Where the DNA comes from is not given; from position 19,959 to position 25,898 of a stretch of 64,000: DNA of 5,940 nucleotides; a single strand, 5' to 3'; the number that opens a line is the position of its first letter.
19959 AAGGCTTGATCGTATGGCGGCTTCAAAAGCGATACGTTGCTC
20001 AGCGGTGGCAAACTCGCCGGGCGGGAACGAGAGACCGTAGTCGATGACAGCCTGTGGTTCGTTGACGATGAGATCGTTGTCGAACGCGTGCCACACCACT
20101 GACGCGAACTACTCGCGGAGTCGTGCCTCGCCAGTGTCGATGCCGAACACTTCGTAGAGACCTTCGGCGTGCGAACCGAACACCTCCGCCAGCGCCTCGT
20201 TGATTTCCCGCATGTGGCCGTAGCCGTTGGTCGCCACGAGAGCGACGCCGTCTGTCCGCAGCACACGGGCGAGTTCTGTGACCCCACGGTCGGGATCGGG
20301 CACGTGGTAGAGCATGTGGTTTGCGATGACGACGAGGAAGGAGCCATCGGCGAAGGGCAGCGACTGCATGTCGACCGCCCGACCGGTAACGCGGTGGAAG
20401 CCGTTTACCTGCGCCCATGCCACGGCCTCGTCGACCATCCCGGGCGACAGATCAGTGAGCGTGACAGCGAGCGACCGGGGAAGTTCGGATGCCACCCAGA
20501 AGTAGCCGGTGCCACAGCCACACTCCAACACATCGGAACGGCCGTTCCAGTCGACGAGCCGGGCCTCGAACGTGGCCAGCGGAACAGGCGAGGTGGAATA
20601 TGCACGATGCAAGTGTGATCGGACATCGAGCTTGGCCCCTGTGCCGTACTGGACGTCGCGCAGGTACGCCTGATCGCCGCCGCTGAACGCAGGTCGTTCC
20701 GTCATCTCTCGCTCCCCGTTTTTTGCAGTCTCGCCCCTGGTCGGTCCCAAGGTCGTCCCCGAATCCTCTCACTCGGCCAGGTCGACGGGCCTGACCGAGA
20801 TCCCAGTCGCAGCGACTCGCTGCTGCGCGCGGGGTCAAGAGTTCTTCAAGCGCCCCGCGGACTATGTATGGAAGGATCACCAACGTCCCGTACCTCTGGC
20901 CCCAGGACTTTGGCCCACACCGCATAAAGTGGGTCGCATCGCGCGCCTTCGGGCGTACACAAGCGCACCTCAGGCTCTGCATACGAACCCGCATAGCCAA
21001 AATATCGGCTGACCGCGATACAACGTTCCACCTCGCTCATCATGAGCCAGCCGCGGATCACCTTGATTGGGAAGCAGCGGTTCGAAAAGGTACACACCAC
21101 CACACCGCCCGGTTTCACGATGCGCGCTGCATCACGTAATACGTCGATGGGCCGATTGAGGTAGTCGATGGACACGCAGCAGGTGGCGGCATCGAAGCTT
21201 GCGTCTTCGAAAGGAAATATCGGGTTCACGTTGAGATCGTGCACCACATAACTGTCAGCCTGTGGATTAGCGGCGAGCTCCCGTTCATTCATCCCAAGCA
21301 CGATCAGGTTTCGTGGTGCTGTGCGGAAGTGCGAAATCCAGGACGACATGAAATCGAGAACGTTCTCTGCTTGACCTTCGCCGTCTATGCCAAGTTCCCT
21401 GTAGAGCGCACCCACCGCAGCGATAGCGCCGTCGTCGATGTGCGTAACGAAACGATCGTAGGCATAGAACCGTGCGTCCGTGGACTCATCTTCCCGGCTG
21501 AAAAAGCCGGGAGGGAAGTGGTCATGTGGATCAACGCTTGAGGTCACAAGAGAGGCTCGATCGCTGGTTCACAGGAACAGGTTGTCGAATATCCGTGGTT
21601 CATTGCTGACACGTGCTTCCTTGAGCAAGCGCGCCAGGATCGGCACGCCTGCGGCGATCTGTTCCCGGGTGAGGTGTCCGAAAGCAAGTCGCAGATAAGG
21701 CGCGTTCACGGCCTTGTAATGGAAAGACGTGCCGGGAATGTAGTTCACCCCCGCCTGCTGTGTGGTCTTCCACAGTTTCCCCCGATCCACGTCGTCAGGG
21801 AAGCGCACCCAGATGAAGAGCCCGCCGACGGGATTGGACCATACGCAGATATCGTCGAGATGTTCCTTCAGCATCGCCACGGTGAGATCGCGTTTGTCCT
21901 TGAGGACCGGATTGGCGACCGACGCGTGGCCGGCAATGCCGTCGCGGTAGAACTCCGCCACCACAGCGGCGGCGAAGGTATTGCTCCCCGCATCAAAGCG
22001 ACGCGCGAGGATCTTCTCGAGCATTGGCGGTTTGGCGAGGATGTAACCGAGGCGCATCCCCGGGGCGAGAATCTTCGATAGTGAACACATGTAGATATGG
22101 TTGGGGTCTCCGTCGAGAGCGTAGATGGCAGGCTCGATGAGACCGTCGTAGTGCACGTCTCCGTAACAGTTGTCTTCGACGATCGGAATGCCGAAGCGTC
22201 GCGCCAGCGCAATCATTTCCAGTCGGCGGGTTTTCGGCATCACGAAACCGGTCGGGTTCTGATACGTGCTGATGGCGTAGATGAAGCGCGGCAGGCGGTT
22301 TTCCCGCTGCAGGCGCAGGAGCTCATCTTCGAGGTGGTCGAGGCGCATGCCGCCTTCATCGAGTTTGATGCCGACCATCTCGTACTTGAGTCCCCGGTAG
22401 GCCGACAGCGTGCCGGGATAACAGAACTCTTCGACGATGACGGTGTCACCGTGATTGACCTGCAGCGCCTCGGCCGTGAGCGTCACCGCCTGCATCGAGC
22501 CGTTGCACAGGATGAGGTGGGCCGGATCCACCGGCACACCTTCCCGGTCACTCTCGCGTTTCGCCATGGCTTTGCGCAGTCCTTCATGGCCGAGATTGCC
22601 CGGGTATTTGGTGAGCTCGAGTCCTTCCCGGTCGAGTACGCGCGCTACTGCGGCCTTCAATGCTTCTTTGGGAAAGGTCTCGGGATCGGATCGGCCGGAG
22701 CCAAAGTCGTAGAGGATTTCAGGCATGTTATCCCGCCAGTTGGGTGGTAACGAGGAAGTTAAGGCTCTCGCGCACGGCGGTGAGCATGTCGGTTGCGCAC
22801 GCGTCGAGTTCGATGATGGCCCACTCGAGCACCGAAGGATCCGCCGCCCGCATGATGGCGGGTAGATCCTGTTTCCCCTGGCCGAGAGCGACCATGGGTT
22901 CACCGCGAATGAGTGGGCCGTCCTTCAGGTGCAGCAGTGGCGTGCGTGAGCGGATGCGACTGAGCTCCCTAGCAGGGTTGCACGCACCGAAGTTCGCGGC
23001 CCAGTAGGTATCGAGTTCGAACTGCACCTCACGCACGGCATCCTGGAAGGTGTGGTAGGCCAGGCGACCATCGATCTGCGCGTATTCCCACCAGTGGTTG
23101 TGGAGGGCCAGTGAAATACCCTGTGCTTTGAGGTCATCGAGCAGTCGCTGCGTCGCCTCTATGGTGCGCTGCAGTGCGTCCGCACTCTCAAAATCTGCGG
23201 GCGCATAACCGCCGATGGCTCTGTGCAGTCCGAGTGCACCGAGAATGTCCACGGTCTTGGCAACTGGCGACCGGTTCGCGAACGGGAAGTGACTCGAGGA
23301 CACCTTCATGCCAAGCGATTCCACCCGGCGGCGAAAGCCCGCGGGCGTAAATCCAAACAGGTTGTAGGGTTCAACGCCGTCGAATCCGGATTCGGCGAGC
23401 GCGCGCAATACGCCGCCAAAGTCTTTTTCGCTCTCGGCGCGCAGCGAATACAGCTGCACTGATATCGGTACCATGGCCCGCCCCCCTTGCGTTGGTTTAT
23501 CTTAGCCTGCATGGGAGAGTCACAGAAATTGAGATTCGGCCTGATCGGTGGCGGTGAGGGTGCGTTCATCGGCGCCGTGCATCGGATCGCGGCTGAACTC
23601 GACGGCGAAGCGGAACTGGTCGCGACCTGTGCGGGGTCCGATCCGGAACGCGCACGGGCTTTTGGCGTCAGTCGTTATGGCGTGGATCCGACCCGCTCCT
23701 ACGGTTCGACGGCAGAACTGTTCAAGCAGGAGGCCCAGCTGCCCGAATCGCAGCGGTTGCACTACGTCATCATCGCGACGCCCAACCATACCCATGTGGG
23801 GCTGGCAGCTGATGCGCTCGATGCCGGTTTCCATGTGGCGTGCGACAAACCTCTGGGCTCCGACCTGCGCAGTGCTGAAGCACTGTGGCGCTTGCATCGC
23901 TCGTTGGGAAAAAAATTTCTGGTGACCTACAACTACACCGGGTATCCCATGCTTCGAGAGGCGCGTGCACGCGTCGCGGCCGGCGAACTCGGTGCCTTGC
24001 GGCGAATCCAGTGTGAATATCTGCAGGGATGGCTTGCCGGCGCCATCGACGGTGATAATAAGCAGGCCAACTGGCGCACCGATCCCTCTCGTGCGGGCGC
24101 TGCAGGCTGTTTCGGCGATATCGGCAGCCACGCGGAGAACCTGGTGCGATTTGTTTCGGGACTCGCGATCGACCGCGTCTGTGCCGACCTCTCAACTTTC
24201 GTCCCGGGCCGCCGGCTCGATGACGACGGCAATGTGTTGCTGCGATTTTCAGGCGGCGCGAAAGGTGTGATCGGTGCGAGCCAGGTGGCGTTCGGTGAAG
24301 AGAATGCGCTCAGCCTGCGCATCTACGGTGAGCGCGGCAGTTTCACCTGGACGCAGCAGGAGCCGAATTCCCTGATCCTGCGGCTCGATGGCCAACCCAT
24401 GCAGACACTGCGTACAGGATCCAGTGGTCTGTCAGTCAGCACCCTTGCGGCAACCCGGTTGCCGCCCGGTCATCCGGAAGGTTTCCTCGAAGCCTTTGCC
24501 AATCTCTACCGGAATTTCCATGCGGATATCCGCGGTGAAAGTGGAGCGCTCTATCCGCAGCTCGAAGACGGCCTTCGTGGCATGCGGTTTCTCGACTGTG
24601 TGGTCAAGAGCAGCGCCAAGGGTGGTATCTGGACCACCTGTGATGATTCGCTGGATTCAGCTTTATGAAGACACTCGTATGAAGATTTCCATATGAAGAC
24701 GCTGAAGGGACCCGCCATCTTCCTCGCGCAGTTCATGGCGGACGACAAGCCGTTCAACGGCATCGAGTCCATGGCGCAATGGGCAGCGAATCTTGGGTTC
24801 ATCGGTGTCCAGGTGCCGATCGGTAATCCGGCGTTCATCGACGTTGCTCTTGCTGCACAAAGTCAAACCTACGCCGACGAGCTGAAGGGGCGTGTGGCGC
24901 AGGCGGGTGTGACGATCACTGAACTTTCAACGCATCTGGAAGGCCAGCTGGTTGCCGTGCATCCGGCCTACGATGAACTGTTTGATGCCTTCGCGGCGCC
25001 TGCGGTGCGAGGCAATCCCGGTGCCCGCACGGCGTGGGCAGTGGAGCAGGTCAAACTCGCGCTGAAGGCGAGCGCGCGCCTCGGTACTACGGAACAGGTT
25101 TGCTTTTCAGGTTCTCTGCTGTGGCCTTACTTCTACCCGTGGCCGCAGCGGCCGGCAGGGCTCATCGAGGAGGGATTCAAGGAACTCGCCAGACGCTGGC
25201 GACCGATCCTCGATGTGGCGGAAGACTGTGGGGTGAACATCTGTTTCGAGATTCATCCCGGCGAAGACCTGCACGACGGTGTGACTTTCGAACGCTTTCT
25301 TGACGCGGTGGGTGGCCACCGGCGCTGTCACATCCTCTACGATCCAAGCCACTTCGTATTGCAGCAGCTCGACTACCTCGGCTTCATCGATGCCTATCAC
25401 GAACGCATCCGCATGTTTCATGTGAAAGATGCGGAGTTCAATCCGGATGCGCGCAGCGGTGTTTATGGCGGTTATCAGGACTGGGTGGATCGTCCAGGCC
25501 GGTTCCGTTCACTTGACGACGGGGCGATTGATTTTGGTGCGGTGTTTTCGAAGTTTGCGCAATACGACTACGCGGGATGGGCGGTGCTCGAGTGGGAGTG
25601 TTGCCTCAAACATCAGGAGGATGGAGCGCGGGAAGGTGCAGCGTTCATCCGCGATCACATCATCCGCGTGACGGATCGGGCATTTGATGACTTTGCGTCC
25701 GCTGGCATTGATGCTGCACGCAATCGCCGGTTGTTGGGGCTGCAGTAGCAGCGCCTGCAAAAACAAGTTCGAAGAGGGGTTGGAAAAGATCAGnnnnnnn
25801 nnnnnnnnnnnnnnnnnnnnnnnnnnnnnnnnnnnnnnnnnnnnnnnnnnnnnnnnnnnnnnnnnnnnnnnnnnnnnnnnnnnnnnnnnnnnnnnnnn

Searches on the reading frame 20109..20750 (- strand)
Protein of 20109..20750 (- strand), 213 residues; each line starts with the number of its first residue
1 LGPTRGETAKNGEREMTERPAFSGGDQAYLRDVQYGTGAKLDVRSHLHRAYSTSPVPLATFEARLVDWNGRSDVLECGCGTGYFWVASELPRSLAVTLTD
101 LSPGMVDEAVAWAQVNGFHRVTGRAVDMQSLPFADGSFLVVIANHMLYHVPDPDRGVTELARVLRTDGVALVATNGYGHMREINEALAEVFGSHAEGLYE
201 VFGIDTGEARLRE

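Call 55: search_protein_families(library=pfam, proteins=[window:20109-20750:-], max_evalue=0.0001)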
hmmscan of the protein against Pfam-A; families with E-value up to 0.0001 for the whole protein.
window:20109-20750:- (213 aa): 6 families
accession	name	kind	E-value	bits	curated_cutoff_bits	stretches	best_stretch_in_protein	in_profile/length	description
PF08241.18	Methyltransf_11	-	6.9e-19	68.7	21.2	1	75-171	1-94/95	Methyltransferase domain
PF13649.12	Methyltransf_25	-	4.7e-18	66.1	27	1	74-168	1-97/97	Methyltransferase domain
PF13847.12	Methyltransf_31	-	1.2e-14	54.6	27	1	73-181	6-116/145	Methyltransferase domain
PF13489.12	Methyltransf_23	-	1.8e-11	44.5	27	1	69-174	21-118/164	Methyltransferase domain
PF08242.18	Methyltransf_12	-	3.7e-10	40.8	30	1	75-169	1-97/98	Methyltransferase domain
PF01209.24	Ubie_methyltran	-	3.7e-07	30.2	20.1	1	72-172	49-151/233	ubiE/COQ5 methyltransferase family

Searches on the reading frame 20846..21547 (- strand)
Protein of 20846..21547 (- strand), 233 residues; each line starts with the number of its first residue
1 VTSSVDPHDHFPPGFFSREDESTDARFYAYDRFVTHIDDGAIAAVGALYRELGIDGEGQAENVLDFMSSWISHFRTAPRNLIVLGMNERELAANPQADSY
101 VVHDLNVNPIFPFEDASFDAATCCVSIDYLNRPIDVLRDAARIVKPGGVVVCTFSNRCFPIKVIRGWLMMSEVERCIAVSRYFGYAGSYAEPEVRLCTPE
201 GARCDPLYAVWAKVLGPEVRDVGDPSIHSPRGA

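Call 55: search_protein_families(library=pfam, proteins=[window:20846-21547:-], max_evalue=0.0001)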
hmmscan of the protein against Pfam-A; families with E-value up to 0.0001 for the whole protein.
window:20846-21547:- (233 aa): 4 families
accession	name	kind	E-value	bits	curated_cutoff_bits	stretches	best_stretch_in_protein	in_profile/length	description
PF08241.18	Methyltransf_11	-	2.9e-09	37.9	21.2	1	102-152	46-95/95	Methyltransferase domain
PF13489.12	Methyltransf_23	-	4.8e-05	23.6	27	1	100-173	64-138/164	Methyltransferase domain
PF08242.18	Methyltransf_12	-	6.8e-05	24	30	0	98-150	44-98/98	Methyltransferase domain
PF13649.12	Methyltransf_25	-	7e-05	23.9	27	0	100-148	50-97/97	Methyltransferase domain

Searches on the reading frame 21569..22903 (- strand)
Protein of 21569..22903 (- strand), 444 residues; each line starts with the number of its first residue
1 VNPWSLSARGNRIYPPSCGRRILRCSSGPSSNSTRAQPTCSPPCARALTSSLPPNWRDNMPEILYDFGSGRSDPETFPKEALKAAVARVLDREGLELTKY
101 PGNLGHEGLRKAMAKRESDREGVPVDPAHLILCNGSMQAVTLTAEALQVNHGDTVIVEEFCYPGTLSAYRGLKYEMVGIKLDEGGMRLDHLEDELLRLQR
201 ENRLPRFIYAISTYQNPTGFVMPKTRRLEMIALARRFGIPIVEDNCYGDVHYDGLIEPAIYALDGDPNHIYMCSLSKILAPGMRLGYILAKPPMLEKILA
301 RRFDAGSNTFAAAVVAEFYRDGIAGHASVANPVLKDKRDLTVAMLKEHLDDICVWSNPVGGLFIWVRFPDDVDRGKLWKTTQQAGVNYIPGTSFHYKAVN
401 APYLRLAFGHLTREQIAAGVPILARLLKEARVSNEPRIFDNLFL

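Call 55: search_protein_families(library=pfam, proteins=[window:21569-22903:-], max_evalue=0.0001)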
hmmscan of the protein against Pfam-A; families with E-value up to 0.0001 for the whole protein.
window:21569-22903:- (444 aa): 1 family
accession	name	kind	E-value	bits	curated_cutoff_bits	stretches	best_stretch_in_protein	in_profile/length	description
PF00155.27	Aminotran_1_2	-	3.7e-30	105.8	19.7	1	81-417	18-355/361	Aminotransferase class I and II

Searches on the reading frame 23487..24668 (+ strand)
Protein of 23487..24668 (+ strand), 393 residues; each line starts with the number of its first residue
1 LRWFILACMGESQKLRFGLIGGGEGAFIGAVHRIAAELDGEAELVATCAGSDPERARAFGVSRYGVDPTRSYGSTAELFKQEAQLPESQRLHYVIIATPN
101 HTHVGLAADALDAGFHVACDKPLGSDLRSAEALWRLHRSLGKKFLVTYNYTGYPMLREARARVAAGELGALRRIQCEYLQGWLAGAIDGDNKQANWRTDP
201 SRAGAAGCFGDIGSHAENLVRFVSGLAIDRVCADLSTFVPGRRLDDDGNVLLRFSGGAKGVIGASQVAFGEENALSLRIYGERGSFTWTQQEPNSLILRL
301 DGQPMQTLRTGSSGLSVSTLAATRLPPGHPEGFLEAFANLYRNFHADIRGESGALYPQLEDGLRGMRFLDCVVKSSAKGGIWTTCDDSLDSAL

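Call 55: search_protein_families(library=pfam, proteins=[window:23487-24668:+], max_evalue=0.0001)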
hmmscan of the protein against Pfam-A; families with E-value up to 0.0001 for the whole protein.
window:23487-24668:+ (393 aa): 3 families
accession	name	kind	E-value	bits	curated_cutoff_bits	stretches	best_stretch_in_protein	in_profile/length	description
PF22725.1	GFO_IDH_MocA_C3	-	4.9e-29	101.3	27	1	157-286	2-123/124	GFO/IDH/MocA C-terminal domain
PF02894.22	GFO_IDH_MocA_C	-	2.2e-16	60.8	22.9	1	162-380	3-214/218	Oxidoreductase family, C-terminal alpha/beta domain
PF01408.29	GFO_IDH_MocA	-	1.3e-15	58.6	24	1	15-148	1-120/120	Oxidoreductase family, NAD-binding Rossmann fold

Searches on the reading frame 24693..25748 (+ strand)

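Call 55: search_protein_families(library=pfam, proteins=[window:24693-25748:+], max_evalue=0.0001)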
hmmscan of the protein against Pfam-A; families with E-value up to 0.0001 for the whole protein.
window:24693-25748:+ (351 aa): 1 family
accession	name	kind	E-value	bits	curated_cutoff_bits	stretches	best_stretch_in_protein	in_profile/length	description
PF01261.30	AP_endonuc_2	-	3.9e-41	141.8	31.1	1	29-321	2-248/249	Xylose isomerase-like TIM barrel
